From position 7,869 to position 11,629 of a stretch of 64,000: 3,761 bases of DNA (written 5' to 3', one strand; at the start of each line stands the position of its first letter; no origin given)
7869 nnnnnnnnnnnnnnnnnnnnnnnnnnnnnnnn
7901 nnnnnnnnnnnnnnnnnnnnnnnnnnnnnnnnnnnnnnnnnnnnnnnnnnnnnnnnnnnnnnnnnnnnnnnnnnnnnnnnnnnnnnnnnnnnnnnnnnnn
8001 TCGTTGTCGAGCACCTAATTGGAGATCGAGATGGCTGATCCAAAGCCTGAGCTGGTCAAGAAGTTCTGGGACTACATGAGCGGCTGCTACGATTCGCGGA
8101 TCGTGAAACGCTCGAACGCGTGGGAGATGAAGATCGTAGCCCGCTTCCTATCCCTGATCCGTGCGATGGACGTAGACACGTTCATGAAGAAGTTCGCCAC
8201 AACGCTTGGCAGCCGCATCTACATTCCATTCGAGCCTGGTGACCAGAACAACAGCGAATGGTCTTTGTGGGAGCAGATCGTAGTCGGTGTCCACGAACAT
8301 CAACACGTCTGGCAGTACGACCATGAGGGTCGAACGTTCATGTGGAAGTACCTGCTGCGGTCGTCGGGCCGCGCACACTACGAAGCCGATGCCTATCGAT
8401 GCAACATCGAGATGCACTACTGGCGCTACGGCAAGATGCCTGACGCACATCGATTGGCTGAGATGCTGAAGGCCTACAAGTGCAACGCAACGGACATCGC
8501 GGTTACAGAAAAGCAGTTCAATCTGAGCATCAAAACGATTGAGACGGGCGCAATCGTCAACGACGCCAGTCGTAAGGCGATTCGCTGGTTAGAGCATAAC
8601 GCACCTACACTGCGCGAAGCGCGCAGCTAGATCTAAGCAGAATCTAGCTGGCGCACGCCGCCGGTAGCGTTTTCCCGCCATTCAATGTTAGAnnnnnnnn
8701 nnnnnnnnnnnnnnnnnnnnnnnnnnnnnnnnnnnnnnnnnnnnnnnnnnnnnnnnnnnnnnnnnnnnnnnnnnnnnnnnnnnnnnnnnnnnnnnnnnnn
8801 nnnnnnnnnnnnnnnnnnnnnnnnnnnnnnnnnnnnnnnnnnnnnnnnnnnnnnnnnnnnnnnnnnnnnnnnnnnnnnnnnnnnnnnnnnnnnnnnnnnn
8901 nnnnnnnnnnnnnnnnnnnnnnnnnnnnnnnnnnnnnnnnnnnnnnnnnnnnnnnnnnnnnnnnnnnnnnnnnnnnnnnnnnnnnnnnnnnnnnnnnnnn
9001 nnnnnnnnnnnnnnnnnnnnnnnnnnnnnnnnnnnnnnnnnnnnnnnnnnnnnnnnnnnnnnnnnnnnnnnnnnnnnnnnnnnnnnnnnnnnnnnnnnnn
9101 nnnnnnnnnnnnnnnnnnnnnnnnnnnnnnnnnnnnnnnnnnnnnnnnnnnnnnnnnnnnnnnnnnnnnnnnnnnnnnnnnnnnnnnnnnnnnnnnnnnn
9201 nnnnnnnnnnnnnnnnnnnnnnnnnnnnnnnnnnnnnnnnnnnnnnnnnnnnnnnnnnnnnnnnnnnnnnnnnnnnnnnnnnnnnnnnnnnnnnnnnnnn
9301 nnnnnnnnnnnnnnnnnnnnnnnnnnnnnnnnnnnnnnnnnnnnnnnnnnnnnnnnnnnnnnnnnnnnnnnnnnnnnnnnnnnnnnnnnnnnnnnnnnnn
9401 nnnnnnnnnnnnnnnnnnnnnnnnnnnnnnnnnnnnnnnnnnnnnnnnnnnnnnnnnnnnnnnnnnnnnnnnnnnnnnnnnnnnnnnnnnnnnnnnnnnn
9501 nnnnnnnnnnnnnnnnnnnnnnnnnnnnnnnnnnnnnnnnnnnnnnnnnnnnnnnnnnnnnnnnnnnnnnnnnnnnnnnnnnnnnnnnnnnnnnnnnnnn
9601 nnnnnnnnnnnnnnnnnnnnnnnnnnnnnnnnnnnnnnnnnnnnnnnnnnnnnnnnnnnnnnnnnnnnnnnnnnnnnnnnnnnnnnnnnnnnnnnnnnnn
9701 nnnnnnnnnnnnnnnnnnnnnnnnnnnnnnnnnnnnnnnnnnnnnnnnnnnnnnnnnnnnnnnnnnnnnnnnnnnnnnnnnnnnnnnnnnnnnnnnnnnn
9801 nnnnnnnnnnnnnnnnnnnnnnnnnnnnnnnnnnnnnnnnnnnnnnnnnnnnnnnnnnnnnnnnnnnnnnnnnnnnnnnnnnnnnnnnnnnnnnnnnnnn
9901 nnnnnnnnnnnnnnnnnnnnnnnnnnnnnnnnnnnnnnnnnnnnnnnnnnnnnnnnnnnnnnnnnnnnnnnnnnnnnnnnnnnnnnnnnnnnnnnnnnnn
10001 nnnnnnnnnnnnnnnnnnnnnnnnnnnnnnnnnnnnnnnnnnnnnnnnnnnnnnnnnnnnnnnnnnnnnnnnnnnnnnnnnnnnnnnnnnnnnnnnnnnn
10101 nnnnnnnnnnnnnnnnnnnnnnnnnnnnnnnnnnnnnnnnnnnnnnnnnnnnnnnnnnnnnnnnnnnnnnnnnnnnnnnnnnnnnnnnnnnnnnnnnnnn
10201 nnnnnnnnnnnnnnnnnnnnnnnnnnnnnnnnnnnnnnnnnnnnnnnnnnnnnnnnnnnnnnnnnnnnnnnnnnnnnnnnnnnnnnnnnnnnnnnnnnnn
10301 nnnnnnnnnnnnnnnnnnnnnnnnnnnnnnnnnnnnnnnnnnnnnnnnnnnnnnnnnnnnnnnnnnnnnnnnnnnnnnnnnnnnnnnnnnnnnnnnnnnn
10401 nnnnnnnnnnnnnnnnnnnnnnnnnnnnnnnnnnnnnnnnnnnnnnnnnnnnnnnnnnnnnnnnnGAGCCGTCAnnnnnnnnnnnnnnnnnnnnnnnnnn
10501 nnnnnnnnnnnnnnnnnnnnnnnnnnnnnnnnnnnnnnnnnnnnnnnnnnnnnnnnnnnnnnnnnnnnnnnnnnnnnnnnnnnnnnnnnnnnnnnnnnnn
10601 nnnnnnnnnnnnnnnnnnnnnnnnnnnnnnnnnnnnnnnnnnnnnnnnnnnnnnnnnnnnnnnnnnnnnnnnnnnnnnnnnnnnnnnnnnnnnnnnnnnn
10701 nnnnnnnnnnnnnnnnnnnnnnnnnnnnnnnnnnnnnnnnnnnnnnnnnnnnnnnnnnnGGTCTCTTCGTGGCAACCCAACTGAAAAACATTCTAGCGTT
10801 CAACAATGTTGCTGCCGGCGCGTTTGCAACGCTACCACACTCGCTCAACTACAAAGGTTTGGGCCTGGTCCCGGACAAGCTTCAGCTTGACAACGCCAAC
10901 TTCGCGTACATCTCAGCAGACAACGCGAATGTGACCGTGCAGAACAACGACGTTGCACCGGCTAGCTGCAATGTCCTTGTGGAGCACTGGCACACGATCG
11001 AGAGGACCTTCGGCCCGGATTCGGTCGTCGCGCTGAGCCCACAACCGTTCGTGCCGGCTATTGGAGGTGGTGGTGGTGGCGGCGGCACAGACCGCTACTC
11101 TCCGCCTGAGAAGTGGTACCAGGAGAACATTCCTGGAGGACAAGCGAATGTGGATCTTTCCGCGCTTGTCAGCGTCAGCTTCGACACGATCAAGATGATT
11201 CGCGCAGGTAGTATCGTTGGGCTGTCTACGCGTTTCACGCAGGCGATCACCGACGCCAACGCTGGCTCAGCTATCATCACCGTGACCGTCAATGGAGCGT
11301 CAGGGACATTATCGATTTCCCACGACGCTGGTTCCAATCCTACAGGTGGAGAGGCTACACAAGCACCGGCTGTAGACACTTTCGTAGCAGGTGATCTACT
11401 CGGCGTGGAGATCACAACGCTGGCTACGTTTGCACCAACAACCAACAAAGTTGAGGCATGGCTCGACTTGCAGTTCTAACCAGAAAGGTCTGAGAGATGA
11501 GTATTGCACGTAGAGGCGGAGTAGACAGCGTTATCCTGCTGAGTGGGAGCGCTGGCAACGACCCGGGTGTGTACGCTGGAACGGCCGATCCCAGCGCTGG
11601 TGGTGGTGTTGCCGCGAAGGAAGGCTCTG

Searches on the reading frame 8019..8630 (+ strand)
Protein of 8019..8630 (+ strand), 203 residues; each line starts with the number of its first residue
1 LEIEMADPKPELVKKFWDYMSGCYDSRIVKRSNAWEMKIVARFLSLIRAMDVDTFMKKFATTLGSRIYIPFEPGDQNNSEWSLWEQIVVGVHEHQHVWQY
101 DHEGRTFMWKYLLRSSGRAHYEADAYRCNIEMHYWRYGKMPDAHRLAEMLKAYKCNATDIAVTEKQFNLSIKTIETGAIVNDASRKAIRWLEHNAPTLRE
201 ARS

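Call 5: search_protein_families(library=pfam, proteins=[window:8019-8630:+], max_evalue=0.1)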
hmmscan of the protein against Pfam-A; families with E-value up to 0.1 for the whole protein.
window:8019-8630:+ (203 aa): 0 families

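Call 6: search_protein_families(library=phrogs, proteins=[window:8019-8630:+], max_evalue=0.1)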
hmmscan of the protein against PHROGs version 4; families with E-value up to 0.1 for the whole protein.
window:8019-8630:+ (203 aa): 1 family
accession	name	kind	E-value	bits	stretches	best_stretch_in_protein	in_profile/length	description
phrog_13834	-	unknown function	1.3e-51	176.2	1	9-201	20-211/213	-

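Call 10: search_dna_similar(collection=phages, query=window:8019-8630:+, mode=protein, max_rows=15)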
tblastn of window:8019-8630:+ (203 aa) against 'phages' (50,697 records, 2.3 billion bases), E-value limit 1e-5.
Records with a match: 1; places in all: 1; records where one place covers at least 80% of the query: 1.
Best place of each record, by identity: <60% 1.
By first word of the organism name: uncultured 1.
By host as written in the record: - 1.
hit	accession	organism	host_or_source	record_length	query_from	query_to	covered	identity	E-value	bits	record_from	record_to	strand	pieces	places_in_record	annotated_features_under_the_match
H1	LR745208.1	uncultured phage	metagenomic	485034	19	199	89%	28.9%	4e-17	84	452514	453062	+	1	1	record has no annotation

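Call 82: search_protein_families(library=ncbifam, proteins=[window:8019-8630:+], max_evalue=1)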
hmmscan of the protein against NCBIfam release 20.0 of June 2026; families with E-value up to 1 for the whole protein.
window:8019-8630:+ (203 aa): 0 families

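Call 90: find_related_loci(query=window:8019-8630:+, collection=viral_contigs, flank=10000)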
Query window:8019-8630:+ (203 aa) in viral_contigs; peptide patterns used: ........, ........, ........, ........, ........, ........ (x = any residue, [..] = any of these).
14 stretches matched a pattern, but none encodes a relative of the query by tblastn (E <= 1e-3).

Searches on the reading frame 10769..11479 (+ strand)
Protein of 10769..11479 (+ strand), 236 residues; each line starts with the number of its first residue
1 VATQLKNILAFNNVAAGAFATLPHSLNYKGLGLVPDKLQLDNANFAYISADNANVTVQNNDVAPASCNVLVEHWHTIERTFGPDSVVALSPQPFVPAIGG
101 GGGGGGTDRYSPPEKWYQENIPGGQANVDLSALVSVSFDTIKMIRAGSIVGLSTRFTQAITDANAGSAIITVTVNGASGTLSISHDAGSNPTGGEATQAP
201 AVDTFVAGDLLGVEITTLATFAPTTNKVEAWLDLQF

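Call 5: search_protein_families(library=pfam, proteins=[window:10769-11479:+], max_evalue=0.1)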
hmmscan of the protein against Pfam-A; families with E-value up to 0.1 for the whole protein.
window:10769-11479:+ (236 aa): 0 families

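Call 6: search_protein_families(library=phrogs, proteins=[window:10769-11479:+], max_evalue=0.1)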
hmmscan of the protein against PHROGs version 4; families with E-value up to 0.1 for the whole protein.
window:10769-11479:+ (236 aa): 0 families

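Call 11: search_dna_similar(collection=phages, query=window:10769-11479:+, mode=protein, max_evalue=0.01, max_rows=15)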
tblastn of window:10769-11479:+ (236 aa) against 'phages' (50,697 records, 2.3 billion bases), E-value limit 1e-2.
No match.

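Call 25: search_solved_structures(query=A1, max_evalue=10)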
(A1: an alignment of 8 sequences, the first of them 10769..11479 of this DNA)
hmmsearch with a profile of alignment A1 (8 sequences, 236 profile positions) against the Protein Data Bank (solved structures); distinct sequences matched with E-value up to 10: 1.
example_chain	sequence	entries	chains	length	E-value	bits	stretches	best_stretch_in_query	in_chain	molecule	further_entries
3rdk_A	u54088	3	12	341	0.17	14.3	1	22-58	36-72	Endo-1,4-beta-xylanase | Endo-1,4-beta-xylanase A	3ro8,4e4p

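Call 32: predict_structure(alignment_id=A4)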
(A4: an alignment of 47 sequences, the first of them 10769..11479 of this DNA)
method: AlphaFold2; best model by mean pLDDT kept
length: 236 residues; sequences in the alignment: 47
mean_pLDDT: 90.3   pTM: 0.57
mean pLDDT of the five models: 90.3, 90.3, 88.9, 88.5, 85.0
residues with pLDDT >= 90: 194; 70-90: 12; 50-70: 12; < 50: 18
segments of 3 or more residues with pLDDT < 50: 88-105
pLDDT, mean of each block of 10 residues (from residue 1): 93 98 96 96 97 98 98 80 56 41 58 96 98 90 96 98 97 98 98 97 97 98 98 96
secondary structure, 60 per line:
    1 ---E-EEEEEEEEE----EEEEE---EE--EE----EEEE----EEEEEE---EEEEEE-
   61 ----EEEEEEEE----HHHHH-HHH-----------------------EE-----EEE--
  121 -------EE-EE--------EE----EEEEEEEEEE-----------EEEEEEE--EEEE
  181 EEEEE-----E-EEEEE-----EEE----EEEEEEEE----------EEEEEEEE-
elements in order: E6-14 E19-23 E37-40 E45-50 E54-59 E65-72 H77-81 E116-118 E147-156 E168-174 E177-185 E193-197 E203-205 E210-217 E228-235

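Call 63: fold_search(model_id=the predicted structure, library=viral)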
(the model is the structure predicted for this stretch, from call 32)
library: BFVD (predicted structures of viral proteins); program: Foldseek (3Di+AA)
matches with E <= 10: 1552; with E <= 0.001: 92
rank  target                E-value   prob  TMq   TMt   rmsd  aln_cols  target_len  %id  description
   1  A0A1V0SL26            7.0e-07  1.00  0.39  0.38  15.2       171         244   19  Uncharacterized protein [Klosneuvirus KNV1]
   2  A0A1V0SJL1            2.8e-06  1.00  0.41  0.19  16.4       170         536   21  Collagen triple helix repeat motif-containing protein [Klosneuvirus KNV1]
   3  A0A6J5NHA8            5.3e-06  1.00  0.34  0.14  18.1       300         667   14  Collagen triple helix repeat [uncultured Caudovirales phage]
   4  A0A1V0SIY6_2          5.5e-06  1.00  0.41  0.08  12.6       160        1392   19  Collagen triple helix repeat containing protein [Klosneuvirus KNV1]
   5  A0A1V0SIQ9            5.5e-06  1.00  0.40  0.34  21.1       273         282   16  Collagen triple helix repeat motif-containing protein [Klosneuvirus KNV1]
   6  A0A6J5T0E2            6.5e-06  1.00  0.36  0.47  26.5       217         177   13  Collagen triple helix repeat [uncultured Caudovirales phage]
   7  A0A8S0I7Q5            6.5e-06  1.00  0.34  0.25  23.1       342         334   12  (no name in the UniProt tables at hand)
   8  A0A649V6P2            8.0e-06  1.00  0.29  0.43   7.5       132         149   22  Uncharacterized protein [Gordonia phage Avazak]
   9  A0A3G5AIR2            9.9e-06  1.00  0.39  0.09   5.9       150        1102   21  Collagen-like protein [Solumvirus sp.]
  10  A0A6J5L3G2            1.4e-05  1.00  0.35  0.11  10.8       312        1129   11  Bacteriophage lambda, Stf, side tail fibre-repeat-2 [uncultured Caudovirales phage]
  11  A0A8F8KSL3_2          1.4e-05  1.00  0.40  0.08   4.1       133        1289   20  Pectinesterase A/Acyl-CoA thioester hydrolase [Clandestinovirus]
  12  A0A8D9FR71            2.0e-05  1.00  0.35  0.11  21.4       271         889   11  Triple helix repeat-containing collagen [uncultured marine phage]
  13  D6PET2                2.2e-05  1.00  0.35  0.32  15.3       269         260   12  (no name in the UniProt tables at hand)
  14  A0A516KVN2            2.3e-05  1.00  0.32  0.17   9.9       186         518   14  (no name in the UniProt tables at hand)
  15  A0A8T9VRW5            2.7e-05  1.00  0.40  0.64   3.9       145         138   16  (no name in the UniProt tables at hand)
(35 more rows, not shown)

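Call 81: search_protein_families(library=pfam, proteins=[window:10769-11479:+], max_evalue=5)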
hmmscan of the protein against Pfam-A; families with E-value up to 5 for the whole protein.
window:10769-11479:+ (236 aa): 0 families

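Call 82: search_protein_families(library=ncbifam, proteins=[window:10769-11479:+], max_evalue=1)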
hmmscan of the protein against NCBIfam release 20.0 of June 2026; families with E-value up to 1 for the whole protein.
window:10769-11479:+ (236 aa): 0 families
